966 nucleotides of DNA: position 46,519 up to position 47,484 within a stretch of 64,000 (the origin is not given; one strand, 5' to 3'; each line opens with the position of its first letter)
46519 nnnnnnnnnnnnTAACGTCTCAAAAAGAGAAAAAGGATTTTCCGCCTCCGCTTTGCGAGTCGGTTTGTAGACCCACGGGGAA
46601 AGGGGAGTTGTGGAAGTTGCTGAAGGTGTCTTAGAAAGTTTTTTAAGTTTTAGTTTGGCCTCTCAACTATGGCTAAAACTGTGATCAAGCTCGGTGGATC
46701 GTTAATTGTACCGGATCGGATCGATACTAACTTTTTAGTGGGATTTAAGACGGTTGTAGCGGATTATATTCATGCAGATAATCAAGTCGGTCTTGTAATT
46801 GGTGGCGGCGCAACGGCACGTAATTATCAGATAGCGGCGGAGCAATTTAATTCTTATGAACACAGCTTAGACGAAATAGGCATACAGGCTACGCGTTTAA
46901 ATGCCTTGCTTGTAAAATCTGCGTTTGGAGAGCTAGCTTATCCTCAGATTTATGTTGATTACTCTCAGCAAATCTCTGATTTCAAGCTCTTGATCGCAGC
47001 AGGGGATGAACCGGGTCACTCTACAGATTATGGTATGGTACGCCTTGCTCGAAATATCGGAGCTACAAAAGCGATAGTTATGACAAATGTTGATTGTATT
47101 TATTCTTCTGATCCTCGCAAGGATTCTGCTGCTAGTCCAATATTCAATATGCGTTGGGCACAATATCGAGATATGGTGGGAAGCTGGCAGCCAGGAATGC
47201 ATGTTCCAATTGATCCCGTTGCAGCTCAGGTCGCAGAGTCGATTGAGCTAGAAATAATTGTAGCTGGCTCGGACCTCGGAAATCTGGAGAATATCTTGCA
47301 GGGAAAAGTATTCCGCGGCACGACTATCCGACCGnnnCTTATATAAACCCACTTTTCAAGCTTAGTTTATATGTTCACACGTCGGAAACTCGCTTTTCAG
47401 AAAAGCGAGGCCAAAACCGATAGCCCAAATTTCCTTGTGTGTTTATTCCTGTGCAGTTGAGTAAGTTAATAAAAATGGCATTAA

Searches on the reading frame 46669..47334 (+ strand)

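Call 50: search_protein_families(library=pfam, proteins=[window:46669-47334:+], max_evalue=0.1)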
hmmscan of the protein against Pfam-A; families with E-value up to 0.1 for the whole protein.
window:46669-47334:+ (222 aa): 1 family
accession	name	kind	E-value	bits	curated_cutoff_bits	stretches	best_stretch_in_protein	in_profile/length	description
PF00696.33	AA_kinase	-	3.9e-21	76.3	24.9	1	3-198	2-232/234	Amino acid kinase family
